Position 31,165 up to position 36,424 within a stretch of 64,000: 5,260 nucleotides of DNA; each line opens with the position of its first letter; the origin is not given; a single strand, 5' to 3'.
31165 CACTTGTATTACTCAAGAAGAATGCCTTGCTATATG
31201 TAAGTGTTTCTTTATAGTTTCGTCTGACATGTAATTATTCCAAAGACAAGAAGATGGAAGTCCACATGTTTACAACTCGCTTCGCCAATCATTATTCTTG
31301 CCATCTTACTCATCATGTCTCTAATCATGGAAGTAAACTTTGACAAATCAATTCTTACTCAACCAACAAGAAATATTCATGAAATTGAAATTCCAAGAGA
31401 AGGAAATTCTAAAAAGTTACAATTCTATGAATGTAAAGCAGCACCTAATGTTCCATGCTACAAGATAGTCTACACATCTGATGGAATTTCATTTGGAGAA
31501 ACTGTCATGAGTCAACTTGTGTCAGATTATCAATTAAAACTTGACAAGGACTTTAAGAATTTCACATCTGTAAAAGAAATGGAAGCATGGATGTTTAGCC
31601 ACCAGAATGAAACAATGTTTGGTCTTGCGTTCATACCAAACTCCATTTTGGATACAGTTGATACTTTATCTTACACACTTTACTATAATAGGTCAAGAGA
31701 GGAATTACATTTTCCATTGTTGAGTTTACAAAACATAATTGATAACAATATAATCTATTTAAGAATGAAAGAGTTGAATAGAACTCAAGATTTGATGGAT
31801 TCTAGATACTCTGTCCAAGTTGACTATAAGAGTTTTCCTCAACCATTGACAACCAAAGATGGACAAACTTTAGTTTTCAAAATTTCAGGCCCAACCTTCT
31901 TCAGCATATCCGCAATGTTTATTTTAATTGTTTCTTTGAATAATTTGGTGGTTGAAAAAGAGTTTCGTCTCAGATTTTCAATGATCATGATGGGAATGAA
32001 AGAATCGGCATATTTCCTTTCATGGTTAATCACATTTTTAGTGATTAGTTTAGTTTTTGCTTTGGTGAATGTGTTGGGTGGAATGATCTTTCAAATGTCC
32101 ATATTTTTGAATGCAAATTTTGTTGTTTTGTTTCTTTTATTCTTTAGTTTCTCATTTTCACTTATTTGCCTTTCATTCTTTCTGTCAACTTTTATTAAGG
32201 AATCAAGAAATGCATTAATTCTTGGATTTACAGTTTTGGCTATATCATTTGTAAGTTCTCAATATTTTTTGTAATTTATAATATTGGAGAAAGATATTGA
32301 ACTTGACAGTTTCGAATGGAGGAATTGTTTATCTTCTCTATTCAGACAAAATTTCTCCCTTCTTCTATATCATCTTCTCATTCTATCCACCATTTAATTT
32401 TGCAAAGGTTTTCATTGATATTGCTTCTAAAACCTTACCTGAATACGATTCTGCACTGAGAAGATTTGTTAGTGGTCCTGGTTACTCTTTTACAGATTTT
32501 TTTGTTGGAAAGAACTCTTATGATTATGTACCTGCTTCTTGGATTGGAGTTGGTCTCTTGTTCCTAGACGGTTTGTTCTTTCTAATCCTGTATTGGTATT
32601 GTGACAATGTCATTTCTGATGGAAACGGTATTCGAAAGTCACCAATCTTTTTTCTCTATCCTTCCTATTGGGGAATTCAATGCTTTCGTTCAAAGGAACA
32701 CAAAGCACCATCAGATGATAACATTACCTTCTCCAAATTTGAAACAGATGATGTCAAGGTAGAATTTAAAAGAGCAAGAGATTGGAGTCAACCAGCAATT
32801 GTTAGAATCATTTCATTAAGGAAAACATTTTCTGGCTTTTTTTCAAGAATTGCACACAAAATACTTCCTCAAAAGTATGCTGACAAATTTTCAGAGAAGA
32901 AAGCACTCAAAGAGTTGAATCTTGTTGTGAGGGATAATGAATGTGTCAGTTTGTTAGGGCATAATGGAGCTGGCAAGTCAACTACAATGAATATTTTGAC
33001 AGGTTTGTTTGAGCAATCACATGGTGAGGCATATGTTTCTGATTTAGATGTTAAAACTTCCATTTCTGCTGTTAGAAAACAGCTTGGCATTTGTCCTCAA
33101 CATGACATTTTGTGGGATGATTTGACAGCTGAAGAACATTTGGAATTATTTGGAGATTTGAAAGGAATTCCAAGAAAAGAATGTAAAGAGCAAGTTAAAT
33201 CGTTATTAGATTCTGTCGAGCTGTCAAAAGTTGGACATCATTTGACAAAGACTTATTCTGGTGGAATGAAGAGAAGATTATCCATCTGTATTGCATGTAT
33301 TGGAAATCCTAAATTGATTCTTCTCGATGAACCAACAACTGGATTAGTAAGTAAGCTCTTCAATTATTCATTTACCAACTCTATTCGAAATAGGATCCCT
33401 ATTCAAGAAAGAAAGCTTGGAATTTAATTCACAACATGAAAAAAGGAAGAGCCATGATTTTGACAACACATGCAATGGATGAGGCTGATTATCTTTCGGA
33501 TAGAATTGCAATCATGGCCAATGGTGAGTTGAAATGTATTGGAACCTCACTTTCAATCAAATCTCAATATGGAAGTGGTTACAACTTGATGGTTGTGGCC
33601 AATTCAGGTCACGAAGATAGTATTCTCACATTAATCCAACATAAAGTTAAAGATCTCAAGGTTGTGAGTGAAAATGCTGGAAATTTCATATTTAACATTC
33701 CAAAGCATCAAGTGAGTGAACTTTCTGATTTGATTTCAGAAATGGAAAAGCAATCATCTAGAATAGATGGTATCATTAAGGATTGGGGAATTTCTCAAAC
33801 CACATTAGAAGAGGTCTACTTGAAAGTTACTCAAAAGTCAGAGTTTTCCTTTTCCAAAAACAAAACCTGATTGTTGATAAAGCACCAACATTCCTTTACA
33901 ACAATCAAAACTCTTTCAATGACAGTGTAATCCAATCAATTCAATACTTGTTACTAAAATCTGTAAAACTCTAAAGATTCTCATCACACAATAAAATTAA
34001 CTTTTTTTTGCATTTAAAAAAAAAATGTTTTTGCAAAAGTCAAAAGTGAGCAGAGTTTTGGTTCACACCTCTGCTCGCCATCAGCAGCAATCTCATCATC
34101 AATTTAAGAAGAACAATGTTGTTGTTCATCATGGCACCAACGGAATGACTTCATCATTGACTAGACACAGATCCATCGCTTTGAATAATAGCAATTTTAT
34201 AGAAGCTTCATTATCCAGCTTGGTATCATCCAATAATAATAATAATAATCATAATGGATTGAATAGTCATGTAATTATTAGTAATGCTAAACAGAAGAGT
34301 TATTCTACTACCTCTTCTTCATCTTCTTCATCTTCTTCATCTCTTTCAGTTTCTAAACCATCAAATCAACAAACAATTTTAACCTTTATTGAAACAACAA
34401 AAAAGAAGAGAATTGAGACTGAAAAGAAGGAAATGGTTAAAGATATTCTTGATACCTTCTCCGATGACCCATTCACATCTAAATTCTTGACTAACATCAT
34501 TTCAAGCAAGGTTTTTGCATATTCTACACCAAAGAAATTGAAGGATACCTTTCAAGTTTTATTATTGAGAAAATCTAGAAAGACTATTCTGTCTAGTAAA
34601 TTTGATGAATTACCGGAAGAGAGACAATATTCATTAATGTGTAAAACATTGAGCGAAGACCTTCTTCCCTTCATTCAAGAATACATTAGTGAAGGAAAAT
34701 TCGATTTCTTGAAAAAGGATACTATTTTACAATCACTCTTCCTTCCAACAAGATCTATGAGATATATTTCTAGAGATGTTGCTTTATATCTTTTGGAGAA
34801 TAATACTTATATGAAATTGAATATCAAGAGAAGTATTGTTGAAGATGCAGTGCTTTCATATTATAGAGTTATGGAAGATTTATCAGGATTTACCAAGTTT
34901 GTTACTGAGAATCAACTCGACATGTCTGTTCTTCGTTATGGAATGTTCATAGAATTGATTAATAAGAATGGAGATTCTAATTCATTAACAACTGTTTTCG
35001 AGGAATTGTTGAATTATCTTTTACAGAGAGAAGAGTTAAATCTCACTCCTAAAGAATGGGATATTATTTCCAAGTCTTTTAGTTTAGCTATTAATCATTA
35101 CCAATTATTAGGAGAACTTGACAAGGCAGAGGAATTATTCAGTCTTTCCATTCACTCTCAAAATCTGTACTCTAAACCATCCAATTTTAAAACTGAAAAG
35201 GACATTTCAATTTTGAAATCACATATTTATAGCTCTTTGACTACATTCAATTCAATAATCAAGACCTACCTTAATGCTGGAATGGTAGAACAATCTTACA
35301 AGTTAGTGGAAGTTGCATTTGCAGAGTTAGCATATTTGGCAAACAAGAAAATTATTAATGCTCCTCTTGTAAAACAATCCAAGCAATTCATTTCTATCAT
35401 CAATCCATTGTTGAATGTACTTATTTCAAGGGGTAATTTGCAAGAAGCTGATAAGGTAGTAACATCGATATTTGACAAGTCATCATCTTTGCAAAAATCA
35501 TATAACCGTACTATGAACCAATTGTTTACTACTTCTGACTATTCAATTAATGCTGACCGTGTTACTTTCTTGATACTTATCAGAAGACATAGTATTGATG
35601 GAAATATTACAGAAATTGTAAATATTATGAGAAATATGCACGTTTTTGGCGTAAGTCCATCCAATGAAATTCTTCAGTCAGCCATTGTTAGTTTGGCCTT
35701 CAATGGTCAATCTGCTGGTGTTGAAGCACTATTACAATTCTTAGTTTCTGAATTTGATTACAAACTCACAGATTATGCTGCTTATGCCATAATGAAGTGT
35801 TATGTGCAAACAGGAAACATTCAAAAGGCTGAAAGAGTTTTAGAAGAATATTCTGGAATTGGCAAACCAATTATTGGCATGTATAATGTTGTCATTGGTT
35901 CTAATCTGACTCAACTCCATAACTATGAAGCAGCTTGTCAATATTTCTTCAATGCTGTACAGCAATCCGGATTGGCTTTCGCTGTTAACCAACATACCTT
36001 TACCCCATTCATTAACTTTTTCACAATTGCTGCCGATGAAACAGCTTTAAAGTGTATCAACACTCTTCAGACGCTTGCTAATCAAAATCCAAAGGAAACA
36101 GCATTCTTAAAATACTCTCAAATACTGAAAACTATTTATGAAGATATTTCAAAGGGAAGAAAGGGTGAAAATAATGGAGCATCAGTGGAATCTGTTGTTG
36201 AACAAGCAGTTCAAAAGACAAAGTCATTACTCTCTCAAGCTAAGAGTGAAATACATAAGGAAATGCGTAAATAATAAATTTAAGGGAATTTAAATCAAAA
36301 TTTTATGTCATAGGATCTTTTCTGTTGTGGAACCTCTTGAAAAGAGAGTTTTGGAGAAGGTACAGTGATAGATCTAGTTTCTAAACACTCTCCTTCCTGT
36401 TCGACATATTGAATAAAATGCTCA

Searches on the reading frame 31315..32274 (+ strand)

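Call 43: search_protein_families(library=pfam, proteins=[window:31315-32274:+], max_evalue=0.00001)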
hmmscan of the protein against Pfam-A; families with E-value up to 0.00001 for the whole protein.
window:31315-32274:+ (319 aa): 1 family
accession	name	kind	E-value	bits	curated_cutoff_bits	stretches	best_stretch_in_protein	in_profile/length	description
PF12698.13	ABC2_membrane_3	-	1.3e-19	70.9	31.6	1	51-313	35-285/347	ABC-2 family transporter protein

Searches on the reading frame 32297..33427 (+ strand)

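Call 43: search_protein_families(library=pfam, proteins=[window:32297-33427:+], max_evalue=0.00001)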
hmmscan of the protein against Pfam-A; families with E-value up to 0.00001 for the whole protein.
window:32297-33427:+ (376 aa): 1 family
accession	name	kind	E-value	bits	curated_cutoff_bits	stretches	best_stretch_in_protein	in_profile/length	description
PF00005.33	ABC_tran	-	4.6e-30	105.4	25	1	204-348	1-137/137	ABC transporter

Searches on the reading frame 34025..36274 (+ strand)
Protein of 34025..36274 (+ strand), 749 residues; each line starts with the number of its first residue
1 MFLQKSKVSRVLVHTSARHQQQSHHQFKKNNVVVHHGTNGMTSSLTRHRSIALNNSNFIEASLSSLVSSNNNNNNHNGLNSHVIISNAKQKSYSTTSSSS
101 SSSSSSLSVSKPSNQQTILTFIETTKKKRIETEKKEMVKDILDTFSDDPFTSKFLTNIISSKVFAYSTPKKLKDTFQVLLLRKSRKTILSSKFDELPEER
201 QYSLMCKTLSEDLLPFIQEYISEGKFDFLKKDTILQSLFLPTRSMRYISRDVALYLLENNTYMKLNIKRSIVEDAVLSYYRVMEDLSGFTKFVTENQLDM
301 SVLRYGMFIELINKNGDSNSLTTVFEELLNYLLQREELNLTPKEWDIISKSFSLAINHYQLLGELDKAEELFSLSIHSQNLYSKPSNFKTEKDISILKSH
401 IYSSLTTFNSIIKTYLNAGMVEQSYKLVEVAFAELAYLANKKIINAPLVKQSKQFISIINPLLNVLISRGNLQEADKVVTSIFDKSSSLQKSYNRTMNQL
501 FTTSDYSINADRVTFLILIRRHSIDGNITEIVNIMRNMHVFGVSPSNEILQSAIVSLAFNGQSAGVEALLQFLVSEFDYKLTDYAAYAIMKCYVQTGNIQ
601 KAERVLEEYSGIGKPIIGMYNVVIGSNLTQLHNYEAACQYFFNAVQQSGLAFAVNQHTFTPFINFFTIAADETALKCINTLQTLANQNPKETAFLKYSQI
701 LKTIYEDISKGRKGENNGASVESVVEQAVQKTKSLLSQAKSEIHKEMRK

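Call 43: search_protein_families(library=pfam, proteins=[window:34025-36274:+], max_evalue=0.00001)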
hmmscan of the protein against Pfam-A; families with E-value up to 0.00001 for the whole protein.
window:34025-36274:+ (749 aa): 2 families
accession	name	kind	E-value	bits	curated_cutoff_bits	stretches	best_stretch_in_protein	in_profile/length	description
PF01535.26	PPR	-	3.1e-09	36.9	25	0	588-608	5-25/31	PPR repeat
PF13041.12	PPR_2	-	1e-07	32.4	30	0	406-428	4-26/50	PPR repeat family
